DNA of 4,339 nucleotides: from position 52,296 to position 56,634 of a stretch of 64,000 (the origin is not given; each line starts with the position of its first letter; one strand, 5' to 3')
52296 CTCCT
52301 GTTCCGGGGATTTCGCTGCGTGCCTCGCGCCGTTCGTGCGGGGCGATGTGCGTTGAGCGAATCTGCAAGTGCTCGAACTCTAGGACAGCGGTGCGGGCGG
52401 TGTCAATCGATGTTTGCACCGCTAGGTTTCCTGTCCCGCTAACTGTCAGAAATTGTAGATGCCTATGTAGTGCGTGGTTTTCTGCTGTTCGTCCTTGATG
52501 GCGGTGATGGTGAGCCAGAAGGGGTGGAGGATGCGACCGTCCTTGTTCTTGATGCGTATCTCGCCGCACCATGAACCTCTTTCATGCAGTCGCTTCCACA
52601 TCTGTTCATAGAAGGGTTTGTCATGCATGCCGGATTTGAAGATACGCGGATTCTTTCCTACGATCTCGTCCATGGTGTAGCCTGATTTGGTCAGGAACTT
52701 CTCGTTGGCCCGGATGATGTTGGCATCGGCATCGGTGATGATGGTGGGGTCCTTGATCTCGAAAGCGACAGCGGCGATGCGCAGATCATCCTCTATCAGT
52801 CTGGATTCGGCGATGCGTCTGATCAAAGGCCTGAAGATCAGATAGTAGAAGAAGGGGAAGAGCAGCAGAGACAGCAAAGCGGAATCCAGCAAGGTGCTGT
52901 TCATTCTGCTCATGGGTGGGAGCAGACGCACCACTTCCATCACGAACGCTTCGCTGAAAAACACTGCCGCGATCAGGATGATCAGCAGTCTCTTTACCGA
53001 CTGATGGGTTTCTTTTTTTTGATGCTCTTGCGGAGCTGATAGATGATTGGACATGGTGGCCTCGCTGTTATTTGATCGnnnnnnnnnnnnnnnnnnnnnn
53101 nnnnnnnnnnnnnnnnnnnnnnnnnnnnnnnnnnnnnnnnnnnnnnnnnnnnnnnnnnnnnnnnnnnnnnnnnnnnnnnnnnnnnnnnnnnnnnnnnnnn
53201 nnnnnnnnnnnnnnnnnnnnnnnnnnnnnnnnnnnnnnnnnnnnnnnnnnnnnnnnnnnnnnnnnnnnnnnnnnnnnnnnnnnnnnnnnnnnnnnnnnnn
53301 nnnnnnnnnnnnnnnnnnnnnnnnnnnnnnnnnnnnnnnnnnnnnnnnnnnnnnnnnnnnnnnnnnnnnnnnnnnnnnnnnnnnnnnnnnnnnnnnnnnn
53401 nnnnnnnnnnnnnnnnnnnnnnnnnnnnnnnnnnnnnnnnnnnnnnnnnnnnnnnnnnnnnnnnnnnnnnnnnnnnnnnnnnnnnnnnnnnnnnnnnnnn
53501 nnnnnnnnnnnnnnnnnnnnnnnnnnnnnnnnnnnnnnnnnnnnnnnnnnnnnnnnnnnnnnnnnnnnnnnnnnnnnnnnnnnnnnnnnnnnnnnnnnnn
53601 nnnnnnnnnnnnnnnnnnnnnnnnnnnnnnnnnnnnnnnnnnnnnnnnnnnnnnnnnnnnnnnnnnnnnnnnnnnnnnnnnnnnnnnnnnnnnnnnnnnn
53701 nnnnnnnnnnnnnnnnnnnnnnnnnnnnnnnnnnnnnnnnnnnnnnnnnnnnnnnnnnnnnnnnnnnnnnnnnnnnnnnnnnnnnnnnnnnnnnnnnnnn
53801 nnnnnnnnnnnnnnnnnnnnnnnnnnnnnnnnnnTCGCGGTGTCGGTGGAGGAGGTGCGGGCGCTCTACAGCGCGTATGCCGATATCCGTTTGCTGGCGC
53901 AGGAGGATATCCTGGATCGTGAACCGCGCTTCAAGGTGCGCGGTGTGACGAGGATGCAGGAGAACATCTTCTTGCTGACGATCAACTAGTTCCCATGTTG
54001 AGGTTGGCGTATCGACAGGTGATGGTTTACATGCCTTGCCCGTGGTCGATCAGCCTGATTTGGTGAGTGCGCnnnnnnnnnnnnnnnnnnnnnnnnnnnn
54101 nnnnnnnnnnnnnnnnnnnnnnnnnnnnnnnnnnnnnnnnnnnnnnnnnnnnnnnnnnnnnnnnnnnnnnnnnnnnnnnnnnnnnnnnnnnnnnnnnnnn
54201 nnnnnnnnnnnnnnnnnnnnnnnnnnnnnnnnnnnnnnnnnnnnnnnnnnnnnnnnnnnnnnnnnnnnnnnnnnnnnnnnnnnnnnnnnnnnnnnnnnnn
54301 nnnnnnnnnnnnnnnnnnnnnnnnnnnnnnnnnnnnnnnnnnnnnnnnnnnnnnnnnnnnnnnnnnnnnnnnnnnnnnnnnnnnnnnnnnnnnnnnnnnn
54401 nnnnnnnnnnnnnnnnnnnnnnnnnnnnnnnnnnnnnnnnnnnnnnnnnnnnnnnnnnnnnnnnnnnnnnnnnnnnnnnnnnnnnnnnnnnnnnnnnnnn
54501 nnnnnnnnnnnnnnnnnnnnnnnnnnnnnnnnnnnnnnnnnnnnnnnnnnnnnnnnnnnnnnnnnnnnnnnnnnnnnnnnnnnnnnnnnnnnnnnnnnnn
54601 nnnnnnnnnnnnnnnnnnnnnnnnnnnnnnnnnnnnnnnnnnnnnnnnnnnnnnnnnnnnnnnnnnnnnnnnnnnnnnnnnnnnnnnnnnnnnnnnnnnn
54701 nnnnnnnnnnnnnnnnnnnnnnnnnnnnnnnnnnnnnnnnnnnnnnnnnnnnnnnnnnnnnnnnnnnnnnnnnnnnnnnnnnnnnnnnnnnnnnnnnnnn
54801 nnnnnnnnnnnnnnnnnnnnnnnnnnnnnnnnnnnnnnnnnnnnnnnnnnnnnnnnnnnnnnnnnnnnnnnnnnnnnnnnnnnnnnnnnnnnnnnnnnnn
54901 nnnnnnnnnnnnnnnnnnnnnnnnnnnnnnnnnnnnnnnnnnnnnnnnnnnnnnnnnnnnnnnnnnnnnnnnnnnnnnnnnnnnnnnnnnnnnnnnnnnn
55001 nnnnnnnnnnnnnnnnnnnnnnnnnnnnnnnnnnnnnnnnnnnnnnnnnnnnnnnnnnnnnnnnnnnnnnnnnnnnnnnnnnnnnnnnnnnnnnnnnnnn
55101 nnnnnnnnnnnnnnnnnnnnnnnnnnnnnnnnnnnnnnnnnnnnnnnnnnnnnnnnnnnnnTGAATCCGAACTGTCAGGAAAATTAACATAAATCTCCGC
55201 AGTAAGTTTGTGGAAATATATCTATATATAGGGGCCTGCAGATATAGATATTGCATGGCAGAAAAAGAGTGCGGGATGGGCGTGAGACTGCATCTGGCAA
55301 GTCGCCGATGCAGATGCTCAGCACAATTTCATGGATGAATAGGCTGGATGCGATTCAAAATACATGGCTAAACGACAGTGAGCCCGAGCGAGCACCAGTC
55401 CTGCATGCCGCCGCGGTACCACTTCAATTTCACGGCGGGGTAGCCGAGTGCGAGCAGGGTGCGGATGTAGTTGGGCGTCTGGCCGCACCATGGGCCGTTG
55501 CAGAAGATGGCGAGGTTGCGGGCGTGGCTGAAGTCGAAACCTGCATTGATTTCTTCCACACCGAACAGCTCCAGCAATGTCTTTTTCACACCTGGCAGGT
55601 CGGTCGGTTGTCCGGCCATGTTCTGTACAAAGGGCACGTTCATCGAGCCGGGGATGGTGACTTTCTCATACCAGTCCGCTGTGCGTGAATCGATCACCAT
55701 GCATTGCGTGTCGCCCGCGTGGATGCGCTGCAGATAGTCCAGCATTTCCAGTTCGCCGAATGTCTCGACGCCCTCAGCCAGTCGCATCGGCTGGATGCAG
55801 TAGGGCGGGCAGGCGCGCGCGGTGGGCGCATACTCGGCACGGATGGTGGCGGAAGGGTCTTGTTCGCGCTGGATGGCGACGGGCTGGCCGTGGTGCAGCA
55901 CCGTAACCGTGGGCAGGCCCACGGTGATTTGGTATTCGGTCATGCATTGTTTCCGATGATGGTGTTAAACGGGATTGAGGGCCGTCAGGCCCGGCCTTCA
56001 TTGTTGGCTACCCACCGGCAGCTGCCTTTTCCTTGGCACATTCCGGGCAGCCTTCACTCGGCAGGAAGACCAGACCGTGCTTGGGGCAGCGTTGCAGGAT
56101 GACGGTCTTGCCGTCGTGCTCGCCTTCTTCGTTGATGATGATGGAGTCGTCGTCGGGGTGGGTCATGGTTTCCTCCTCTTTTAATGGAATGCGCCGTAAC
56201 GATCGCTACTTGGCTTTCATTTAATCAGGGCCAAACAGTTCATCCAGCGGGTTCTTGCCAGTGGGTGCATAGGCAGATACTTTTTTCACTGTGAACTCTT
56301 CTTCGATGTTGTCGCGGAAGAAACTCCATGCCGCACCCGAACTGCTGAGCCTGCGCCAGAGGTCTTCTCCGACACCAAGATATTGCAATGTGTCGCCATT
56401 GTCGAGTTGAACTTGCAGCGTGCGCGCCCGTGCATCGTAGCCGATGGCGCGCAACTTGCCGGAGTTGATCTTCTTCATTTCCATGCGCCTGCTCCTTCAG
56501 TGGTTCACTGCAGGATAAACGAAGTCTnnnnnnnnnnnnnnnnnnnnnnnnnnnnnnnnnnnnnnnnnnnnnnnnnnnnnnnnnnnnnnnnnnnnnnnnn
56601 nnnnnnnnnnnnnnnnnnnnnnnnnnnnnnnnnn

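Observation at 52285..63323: Four-copy promoter plus structured leader RNA: candidate new cis-regulatory RNA class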

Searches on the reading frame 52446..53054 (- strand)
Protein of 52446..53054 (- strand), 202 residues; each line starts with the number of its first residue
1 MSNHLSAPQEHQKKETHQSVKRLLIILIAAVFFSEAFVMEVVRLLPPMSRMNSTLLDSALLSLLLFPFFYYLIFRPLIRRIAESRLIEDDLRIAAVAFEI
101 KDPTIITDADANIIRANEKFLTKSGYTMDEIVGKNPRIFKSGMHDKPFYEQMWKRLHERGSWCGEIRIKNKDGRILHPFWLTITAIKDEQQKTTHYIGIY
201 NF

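Call 24: search_protein_families(library=pfam, proteins=[window:52446-53054:-], max_evalue=0.01)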
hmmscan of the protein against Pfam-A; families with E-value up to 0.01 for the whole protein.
window:52446-53054:- (202 aa): 4 families
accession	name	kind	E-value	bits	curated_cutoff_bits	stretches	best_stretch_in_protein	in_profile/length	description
PF13426.13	PAS_9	-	4.1e-12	46.7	27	1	102-199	2-97/103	PAS domain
PF08447.18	PAS_3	-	1e-07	32.6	25.6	1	113-199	1-88/89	PAS fold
PF00989.32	PAS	-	1.5e-07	31.8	22.6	1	100-198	10-108/113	PAS fold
PF08448.16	PAS_4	-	0.00038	21.1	23.1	1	100-199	4-101/110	PAS fold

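Call 65: search_protein_families(library=padloc, proteins=[window:52446-53054:-], max_evalue=0.01)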
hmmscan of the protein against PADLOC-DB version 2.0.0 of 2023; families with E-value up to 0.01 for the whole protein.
window:52446-53054:- (202 aa): 0 families

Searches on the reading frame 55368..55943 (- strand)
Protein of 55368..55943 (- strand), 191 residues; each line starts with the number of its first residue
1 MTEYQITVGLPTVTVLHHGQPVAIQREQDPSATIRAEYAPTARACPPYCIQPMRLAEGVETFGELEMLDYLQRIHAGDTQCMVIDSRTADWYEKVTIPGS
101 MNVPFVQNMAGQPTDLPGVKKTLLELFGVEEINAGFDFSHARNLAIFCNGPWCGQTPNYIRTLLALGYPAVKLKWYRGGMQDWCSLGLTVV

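Call 24: search_protein_families(library=pfam, proteins=[window:55368-55943:-], max_evalue=0.01)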
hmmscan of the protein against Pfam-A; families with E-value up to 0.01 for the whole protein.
window:55368-55943:- (191 aa): 1 family
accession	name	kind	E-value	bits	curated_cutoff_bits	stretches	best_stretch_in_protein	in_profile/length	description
PF00581.25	Rhodanese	-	8.7e-10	39.4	22.2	1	70-185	5-101/102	Rhodanese-like domain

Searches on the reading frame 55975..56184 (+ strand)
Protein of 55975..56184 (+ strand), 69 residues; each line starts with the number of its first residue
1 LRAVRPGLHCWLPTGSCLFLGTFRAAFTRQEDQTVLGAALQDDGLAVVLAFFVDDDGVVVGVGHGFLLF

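Call 63: search_protein_families(library=pfam, proteins=[window:55975-56184:+], max_evalue=0.01)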
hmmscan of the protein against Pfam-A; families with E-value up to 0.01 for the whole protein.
window:55975-56184:+ (69 aa): 0 families

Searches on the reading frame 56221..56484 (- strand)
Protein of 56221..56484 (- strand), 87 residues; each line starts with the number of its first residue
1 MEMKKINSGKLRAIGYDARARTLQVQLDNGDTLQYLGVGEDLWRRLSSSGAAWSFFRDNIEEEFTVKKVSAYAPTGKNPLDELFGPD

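Call 63: search_protein_families(library=pfam, proteins=[window:56221-56484:-], max_evalue=0.01)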
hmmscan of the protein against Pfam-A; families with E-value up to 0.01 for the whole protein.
window:56221-56484:- (87 aa): 1 family
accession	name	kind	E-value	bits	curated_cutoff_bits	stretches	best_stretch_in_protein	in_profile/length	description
PF13619.11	KTSC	-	5.8e-16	58.4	25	1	7-64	1-58/58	KTSC domain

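Call 65: search_protein_families(library=padloc, proteins=[window:56221-56484:-], max_evalue=0.01)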
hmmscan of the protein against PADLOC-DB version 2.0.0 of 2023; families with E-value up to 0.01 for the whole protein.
window:56221-56484:- (87 aa): 0 families
